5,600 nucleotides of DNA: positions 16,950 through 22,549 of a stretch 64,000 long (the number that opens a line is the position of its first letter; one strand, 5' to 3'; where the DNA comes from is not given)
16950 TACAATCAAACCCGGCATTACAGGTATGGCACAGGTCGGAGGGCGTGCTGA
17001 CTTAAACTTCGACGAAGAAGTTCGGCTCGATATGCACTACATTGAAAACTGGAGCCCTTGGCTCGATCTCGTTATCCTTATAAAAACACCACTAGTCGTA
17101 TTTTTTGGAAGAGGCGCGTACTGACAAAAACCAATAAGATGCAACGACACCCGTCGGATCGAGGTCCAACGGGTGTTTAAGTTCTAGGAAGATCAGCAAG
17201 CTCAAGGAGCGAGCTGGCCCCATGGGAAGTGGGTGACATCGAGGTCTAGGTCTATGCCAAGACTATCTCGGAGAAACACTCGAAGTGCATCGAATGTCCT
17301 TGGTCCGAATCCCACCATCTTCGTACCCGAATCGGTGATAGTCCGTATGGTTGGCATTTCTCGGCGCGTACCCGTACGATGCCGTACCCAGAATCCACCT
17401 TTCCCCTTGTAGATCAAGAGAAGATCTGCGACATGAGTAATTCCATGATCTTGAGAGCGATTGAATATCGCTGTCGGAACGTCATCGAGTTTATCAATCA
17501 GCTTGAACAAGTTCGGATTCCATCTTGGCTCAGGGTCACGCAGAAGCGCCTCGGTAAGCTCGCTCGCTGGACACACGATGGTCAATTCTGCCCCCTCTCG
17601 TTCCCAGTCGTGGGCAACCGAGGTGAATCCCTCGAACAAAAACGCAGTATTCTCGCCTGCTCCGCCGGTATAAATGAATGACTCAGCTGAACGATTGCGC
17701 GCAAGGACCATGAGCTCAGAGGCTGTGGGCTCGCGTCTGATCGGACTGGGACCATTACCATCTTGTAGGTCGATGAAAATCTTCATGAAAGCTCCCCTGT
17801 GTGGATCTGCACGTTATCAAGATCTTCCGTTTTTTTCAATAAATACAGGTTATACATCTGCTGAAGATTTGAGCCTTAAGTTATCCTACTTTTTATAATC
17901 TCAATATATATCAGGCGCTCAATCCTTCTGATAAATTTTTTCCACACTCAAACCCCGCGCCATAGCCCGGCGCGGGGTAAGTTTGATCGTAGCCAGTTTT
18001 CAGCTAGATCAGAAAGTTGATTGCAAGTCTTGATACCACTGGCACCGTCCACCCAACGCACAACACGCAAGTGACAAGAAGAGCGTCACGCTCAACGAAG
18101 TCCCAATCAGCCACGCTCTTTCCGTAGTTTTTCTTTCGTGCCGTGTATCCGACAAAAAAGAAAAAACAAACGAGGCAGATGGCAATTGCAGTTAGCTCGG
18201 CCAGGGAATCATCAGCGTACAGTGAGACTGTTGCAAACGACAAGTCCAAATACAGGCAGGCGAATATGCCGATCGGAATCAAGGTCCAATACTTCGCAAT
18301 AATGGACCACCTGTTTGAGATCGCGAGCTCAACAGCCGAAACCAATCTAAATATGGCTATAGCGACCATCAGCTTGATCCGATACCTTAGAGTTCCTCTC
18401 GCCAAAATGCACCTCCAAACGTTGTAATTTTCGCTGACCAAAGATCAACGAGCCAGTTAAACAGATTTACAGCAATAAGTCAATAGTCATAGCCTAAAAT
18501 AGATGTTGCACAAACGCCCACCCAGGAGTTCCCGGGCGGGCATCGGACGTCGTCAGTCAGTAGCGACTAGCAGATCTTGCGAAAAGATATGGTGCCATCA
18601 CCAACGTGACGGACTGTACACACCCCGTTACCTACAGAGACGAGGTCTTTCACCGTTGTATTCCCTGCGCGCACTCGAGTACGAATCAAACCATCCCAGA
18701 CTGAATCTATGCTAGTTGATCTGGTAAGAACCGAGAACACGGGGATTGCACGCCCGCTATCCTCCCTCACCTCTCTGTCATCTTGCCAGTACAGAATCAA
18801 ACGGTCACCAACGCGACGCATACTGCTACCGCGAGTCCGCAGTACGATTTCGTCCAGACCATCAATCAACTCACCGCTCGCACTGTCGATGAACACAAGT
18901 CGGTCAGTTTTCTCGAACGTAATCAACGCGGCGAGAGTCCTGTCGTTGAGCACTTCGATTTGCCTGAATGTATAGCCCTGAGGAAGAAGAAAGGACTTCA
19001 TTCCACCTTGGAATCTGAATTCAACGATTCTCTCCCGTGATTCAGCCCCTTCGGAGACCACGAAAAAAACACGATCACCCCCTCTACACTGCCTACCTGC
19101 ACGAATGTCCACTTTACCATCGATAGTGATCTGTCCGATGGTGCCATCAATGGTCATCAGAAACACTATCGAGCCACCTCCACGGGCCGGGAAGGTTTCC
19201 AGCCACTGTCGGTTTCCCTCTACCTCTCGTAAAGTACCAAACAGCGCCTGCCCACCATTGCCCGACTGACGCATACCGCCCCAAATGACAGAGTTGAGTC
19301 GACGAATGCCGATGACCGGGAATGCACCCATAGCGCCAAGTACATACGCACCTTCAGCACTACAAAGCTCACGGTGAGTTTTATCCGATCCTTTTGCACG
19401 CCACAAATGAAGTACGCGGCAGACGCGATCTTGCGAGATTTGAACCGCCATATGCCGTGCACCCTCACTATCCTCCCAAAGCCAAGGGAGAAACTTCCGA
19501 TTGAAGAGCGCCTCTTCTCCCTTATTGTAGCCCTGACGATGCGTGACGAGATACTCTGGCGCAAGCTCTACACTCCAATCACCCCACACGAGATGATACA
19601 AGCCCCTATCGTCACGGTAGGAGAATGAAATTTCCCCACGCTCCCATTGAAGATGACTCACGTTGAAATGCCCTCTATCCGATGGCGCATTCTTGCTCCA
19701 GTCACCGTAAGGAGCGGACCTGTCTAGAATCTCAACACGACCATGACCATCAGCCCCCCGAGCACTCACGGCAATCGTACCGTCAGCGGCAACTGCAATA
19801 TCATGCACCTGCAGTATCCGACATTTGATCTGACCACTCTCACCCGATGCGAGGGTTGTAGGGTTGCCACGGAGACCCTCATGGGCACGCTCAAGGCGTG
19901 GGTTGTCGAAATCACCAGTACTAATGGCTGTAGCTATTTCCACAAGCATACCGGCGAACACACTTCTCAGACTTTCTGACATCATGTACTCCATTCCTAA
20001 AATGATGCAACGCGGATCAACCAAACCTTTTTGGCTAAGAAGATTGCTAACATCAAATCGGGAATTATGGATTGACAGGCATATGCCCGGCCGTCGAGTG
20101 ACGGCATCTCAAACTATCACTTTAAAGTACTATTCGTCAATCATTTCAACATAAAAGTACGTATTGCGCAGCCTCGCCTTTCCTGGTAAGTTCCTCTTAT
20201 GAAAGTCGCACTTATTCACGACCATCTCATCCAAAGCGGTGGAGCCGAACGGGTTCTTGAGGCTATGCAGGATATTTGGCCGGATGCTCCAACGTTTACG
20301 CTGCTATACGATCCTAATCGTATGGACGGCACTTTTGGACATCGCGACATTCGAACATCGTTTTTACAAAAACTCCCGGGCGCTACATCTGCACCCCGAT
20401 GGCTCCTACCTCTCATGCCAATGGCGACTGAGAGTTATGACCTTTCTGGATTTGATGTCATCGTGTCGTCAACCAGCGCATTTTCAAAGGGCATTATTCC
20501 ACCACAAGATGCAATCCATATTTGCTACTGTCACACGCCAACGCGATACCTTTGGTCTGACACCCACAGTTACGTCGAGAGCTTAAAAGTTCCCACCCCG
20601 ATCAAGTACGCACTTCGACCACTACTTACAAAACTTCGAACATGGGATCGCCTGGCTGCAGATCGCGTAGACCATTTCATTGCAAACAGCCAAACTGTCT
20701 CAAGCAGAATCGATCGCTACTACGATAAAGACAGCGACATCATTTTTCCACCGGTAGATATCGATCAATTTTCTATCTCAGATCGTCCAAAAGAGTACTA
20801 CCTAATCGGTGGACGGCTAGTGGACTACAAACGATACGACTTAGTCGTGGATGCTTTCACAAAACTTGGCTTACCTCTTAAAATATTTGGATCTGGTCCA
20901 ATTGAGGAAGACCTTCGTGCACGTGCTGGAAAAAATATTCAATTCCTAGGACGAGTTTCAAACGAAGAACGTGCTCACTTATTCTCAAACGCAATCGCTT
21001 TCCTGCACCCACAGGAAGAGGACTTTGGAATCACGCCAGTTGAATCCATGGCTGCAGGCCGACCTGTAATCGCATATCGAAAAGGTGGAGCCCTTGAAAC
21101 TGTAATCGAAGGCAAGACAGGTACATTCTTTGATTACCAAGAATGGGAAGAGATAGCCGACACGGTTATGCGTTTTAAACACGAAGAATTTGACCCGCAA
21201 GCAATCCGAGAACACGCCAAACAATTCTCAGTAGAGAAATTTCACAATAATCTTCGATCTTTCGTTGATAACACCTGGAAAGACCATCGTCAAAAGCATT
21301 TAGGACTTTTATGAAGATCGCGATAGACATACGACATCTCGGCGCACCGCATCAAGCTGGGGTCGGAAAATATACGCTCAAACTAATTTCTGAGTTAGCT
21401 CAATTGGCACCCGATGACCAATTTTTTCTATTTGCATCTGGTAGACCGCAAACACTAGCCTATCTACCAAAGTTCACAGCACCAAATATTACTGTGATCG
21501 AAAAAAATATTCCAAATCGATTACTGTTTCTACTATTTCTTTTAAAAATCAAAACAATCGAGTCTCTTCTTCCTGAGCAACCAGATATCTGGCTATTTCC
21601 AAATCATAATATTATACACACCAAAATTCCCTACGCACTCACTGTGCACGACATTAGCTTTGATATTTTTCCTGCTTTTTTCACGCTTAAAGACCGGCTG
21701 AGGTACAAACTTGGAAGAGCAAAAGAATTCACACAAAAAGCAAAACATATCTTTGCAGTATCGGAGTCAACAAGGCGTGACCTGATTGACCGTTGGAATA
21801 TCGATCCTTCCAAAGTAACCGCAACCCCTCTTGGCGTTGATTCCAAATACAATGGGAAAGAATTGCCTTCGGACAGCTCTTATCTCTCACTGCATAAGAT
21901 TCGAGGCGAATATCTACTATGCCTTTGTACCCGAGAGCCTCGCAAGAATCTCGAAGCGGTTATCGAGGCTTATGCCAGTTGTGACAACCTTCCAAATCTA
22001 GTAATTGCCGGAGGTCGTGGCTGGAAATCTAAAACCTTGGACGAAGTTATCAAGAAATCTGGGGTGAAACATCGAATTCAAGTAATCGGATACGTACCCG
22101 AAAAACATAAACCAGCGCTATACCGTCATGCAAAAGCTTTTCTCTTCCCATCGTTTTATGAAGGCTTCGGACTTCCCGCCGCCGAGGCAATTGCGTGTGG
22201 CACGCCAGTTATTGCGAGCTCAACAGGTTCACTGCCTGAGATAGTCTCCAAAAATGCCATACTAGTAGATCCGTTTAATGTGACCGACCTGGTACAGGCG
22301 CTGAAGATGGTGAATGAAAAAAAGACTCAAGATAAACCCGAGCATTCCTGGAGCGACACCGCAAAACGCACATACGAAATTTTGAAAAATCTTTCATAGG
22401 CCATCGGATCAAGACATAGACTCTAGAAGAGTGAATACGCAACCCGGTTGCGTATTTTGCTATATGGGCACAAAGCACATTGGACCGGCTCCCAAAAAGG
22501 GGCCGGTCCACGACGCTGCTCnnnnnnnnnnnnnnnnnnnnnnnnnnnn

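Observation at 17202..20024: High-GC three-gene ORFan island (194 aa, 145-aa membrane, 485 aa) inserted in the envelope-glycan locus on the opposite strand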

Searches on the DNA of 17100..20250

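Call 82: search_rna_families(source=window, start=17100, end=20250, threshold=evalue, max_evalue=1)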
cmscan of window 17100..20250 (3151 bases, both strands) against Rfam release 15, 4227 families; matches with E-value up to 1: 0.
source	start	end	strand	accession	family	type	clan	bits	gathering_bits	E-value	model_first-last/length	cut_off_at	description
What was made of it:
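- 19983..20140 (-): Promoter-like site (20113-20140, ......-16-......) and about 120-nt leader of the large gene, with two or three small hairpins. No Rfam match (call 82).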

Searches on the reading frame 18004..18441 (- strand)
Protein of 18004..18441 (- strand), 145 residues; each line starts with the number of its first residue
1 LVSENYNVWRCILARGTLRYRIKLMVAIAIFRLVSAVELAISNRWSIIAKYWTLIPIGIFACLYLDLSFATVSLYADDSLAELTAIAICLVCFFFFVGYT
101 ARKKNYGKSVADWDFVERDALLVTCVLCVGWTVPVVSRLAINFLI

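Call 6: search_protein_families(library=pfam, proteins=[window:18004-18441:-], max_evalue=1)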
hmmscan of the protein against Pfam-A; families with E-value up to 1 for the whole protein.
window:18004-18441:- (145 aa): 1 family
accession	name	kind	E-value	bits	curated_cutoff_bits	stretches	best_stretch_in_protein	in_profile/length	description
PF13567.11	DUF4131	-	0.94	9.6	31.6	1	51-107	6-54/165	Domain of unknown function (DUF4131)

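Call 7: search_protein_families(library=padloc, proteins=[window:18004-18441:-], max_evalue=1)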
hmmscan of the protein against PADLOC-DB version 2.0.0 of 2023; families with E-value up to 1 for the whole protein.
window:18004-18441:- (145 aa): 0 families

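Call 41: search_protein_families(library=phrogs, proteins=[window:18004-18441:-], max_evalue=1)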
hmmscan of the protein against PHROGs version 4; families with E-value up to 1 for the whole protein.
window:18004-18441:- (145 aa): 2 families
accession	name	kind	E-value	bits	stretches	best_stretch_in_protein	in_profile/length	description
phrog_8398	-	unknown function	0.039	14.3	1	24-105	39-119/301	-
phrog_3765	-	unknown function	0.69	11.1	0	53-63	4-14/38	-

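Call 42: search_protein_families(library=ncbifam, proteins=[window:18004-18441:-], max_evalue=1)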
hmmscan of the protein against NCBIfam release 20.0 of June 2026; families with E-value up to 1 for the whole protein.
window:18004-18441:- (145 aa): 0 families
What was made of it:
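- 18004..18441 (-): Small membrane orphan protein: 145 aa from TTG, or 121 aa from the ATG at 18369 as annotated publicly. About four TM segments. No family hit (calls 6, 7, 41, 42).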

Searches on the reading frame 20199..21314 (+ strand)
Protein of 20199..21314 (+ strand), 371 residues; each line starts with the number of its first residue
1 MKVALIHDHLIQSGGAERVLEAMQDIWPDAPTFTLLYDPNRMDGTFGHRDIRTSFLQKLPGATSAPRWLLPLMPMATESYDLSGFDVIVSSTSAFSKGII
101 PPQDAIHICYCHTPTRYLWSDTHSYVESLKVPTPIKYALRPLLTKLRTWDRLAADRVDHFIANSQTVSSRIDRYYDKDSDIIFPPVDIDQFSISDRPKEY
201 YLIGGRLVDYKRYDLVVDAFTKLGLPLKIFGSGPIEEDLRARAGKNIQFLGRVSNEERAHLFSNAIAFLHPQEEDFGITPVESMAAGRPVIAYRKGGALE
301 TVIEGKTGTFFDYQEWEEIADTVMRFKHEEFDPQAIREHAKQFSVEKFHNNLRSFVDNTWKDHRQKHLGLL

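Call 6: search_protein_families(library=pfam, proteins=[window:20199-21314:+], max_evalue=1)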
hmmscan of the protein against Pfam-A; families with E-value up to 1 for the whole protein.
window:20199-21314:+ (371 aa): 5 families
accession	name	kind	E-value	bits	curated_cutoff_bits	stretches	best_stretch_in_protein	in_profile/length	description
PF00534.26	Glycos_transf_1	-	2e-26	93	26.4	1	195-342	12-171/172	Glycosyl transferases group 1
PF13692.12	Glyco_trans_1_4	-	1.9e-18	67.5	27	1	203-325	6-138/142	Glycosyl transferases group 1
PF13439.12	Glyco_transf_4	-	8e-07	29.7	28.5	1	61-189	49-169/170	Glycosyltransferase Family 4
PF13524.12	Glyco_trans_1_2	-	7.5e-06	26.4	25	1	218-349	7-134/144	Glycosyl transferase-like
PF20706.3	GT4-conflict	-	0.054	12.9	26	1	259-304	276-322/385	Family 4 Glycosyltransferase in conflict systems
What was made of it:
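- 20199..21314 (+): Right flank: first GT4 glycosyltransferase (GT4a), a conserved core gene. Pfam Glycos_transf_1 2e-26 (call 6).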

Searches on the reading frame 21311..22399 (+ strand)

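Call 6: search_protein_families(library=pfam, proteins=[window:21311-22399:+], max_evalue=1)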
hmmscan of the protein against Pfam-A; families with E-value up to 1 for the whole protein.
window:21311-22399:+ (362 aa): 7 families
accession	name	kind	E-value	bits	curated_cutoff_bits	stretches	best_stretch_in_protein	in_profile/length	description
PF00534.26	Glycos_transf_1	-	6.4e-31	107.6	26.4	1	201-352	17-170/172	Glycosyl transferases group 1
PF13692.12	Glyco_trans_1_4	-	9.2e-25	88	27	1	203-332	5-137/142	Glycosyl transferases group 1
PF13439.12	Glyco_transf_4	-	1.5e-13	51.6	28.5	1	17-178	3-168/170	Glycosyltransferase Family 4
PF20706.3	GT4-conflict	-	1.6e-12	47.6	26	1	215-354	215-354/385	Family 4 Glycosyltransferase in conflict systems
PF13579.12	Glyco_trans_4_4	-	2e-05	25.4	29.7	1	104-175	93-158/158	Glycosyl transferase 4-like domain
PF13524.12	Glyco_trans_1_2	-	3e-05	24.4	25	1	229-335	16-112/144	Glycosyl transferase-like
PF00982.27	Glyco_transf_20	-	0.006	15.8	32.5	1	262-349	360-454/473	Glycosyltransferase family 20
